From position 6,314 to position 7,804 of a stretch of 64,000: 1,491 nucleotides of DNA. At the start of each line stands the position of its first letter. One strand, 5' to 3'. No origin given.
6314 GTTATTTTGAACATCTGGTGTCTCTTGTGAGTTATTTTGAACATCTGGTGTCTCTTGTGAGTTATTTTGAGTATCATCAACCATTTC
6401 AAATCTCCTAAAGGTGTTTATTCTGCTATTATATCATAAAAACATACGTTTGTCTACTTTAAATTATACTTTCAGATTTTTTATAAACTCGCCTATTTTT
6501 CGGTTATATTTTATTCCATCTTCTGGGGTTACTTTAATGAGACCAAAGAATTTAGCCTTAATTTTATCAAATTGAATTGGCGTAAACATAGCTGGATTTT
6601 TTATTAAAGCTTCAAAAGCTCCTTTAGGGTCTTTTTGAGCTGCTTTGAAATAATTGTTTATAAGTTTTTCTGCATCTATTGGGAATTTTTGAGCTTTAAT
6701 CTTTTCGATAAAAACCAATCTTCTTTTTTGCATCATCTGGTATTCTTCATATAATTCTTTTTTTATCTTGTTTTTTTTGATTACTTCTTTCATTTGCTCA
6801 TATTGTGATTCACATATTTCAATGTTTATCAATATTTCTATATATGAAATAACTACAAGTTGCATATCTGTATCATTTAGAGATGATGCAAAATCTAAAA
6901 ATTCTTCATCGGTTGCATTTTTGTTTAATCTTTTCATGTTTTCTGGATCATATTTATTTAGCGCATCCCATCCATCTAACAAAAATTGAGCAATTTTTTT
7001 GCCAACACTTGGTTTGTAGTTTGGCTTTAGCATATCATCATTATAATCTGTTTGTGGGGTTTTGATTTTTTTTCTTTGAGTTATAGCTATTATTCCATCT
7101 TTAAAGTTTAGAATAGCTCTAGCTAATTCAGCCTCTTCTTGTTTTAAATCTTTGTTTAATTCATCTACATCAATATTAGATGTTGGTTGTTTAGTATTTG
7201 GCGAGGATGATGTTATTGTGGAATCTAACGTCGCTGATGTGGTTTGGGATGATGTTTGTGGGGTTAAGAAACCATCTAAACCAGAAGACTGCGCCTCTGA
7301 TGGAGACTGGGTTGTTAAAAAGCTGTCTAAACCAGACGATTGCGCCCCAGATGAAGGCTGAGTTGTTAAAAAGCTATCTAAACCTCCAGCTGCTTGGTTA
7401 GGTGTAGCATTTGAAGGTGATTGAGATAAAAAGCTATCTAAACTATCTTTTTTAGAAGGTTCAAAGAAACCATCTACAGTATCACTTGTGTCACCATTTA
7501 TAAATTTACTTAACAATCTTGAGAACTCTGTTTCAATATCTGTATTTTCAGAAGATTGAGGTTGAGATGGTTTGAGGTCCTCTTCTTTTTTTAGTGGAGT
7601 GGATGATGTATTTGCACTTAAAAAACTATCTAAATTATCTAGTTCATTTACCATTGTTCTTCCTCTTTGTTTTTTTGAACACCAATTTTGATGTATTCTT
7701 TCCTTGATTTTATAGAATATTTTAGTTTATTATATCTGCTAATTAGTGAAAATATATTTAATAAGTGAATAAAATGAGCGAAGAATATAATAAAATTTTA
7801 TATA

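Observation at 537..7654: Stand-alone VirD4/TraG-type coupling ATPase operon with four unassignable partner proteins and no VirB, relaxase or Dot/Icm genes in cis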

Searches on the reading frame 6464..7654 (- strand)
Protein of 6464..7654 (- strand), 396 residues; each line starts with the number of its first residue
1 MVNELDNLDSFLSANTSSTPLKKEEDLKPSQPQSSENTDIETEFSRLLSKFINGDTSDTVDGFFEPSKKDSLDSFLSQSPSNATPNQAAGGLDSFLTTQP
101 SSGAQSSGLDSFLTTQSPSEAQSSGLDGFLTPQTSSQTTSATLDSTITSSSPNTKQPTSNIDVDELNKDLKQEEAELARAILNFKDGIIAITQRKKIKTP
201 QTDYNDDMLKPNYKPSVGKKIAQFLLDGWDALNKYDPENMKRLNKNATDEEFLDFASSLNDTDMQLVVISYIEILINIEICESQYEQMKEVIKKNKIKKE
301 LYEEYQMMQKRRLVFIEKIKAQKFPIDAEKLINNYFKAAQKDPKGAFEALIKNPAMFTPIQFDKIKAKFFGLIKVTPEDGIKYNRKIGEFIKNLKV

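Call 3: search_protein_families(library=pfam, proteins=[window:6464-7654:-], max_evalue=1)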
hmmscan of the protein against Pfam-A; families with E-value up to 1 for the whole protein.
window:6464-7654:- (396 aa): 2 families
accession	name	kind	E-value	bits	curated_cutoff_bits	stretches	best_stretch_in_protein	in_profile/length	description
PF18948.5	DUF5692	-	0.098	12.3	27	1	255-309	246-299/304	Family of unknown function (DUF5692)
PF19541.4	DUF6065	-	0.18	11.7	26.6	1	282-344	161-223/236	Family of unknown function (DUF6065)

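Call 4: search_protein_families(library=ncbifam, proteins=[window:6464-7654:-], max_evalue=1)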
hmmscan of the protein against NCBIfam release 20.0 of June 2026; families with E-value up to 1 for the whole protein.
window:6464-7654:- (396 aa): 1 family
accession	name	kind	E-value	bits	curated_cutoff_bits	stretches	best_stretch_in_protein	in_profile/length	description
NF002509.0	PRK01903.1-4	equivalog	0.08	13.8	175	1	286-327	37-77/107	ribonuclease P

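Call 12: search_protein_families(library=padloc, proteins=[window:6464-7654:-], max_evalue=0.1)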
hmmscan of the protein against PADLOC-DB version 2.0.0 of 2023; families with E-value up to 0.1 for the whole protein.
window:6464-7654:- (396 aa): 0 families

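Call 54: find_homologous_proteins(query=window:6464-7654:-, max_evalue=0.001)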
Query window:6464-7654:- (396 aa): 299 proteins with E <= 0.001 among 8000 candidates; the best 120 are listed.
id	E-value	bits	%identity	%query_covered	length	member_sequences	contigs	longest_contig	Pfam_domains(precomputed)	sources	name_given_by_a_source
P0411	3.0e-251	851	100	100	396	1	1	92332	-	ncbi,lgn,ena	-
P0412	6.0e-213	725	84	100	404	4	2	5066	-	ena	-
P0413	6.2e-203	692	81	100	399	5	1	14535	-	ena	-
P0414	3.2e-197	673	82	100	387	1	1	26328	-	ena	-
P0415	5.0e-139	482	61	100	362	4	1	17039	-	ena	-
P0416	5.5e-129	449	59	99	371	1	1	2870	-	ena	-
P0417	1.1e-119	418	55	98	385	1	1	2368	-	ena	-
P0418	1.5e-119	418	55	99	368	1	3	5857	-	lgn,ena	-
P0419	3.7e-118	413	54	100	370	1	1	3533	-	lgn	-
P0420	3.2e-117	410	52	98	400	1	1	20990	-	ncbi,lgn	-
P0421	6.0e-116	406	54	100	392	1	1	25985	-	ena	-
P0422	1.2e-115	405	53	100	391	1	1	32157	-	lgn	-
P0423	1.4e-115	405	53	100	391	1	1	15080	-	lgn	-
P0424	1.6e-115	404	51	100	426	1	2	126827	-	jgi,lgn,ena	-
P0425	1.2e-114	401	51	100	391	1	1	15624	-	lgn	-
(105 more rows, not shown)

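Call 62: predict_structure(alignment_id=A5)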
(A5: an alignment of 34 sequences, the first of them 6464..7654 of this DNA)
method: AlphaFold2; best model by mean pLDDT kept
length: 396 residues; sequences in the alignment: 34
mean_pLDDT: 66.0   pTM: 0.45
mean pLDDT of the five models: 66.0, 63.1, 62.8, 62.8, 62.5
residues with pLDDT >= 90: 127; 70-90: 71; 50-70: 34; < 50: 164
segments of 3 or more residues with pLDDT < 50: 1-9, 11-38, 57-160, 369-377, 379-381, 390-396
pLDDT, mean of each block of 10 residues (from residue 1): 41 35 34 42 70 55 37 38 34 39 37 39 39 38 35 35 67 95 96 96 94 95 97 95 90 94 95 96 95 93 89 85 80 84 81 73 59 46 48 39
secondary structure, 60 per line:
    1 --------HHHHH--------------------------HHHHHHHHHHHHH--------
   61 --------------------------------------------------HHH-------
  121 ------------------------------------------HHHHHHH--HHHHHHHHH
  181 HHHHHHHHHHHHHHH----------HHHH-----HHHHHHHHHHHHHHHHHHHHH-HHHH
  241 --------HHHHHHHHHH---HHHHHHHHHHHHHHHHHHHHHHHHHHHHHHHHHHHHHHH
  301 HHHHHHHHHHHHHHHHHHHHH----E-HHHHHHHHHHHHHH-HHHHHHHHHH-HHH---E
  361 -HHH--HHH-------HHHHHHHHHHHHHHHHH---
elements in order: H9-13 H40-52 H163-169 H172-195 H206-209 H215-235 H237-240 H249-258 H262-321 H328-341 H343-352 H377-393

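Call 65: fold_search(model_id=the predicted structure, library=pdb)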
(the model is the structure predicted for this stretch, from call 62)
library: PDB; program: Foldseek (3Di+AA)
matches with E <= 10: 141; with E <= 0.001: 0
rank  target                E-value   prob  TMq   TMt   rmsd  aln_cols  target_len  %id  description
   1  1s94_B                7.5e-01  0.18  0.10  0.28  13.7       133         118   15  Crystal structure of the Habc domain of neuronal syntaxin from the squid Loligo pealei (released 2004-05-11)
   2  2dnx_MODEL_1_A        7.5e-01  0.16  0.12  0.23  15.0       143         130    8  Solution structure of RSGI RUH-063, an N-terminal domain of Syntaxin 12 from human cDNA (released 2006-10-26)
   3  8gsv_A                1.3e+00  0.13  0.12  0.24  10.6       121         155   17  Crystal structure of human BAK in complex with the Pxt1 BH3 domain (released 2023-05-10)
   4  8gsv_M                1.5e+00  0.14  0.13  0.27  11.7       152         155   14  Crystal structure of human BAK in complex with the Pxt1 BH3 domain (released 2023-05-10)
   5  6tt7_N                1.8e+00  0.06  0.08  0.13  16.6       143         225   10  Ovine ATP synthase 1a state (released 2020-09-23)
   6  8th8_K                1.9e+00  0.03  0.10  0.09  33.9       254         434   17  Linker domain of Nexin-dynein regulatory complex from Tetrahymena thermophila (released 2023-09-20)
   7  1f5p_A                2.0e+00  0.06  0.09  0.18  13.3       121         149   16  2.9 ANGSTROM CRYSTAL STRUCTURE OF LAMPREY HEMOGLOBIN THAT HAS BEEN EXPOSED TO CARBON MONOXIDE. (released 2000-06-28)
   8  5yzf                  2.0e+00  0.04  0.09  0.16  15.9       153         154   10  X-ray crystal structure of met K42C sperm whale myoglobin (released 2018-03-07)
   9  2e90_B                2.1e+00  0.03  0.10  0.12  29.9       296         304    8  S. cerevisiae geranylgeranyl pyrophosphate synthase in complex with magnesium, pyrophosphate and FPP (released 2007-06-12)
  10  9div_A                2.2e+00  0.09  0.09  0.23  17.2       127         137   13  The crystal structure of de novo designed ChuA binding protein C8 (released 2025-05-21)
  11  6a4v_A                2.3e+00  0.08  0.14  0.19  20.3       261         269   11  Open Reading frame 49 (released 2019-06-26)
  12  8otz_0e               2.3e+00  0.06  0.08  0.18  17.3       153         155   14  48-nm repeat of the native axonemal doublet microtubule from bovine sperm (released 2023-11-22)
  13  3beh_D                2.3e+00  0.04  0.10  0.15  29.1       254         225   12  Structure of a Bacterial Cyclic Nucleotide Regulated Ion Channel (released 2008-01-15)
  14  6unm_A                2.3e+00  0.04  0.06  0.06  16.5       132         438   11  CYP3A4 bound to an inhibitor (released 2020-02-05)
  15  6awl_A                2.5e+00  0.08  0.12  0.18  17.7       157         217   10  Crystal structure of human Coq9 (released 2019-02-06)
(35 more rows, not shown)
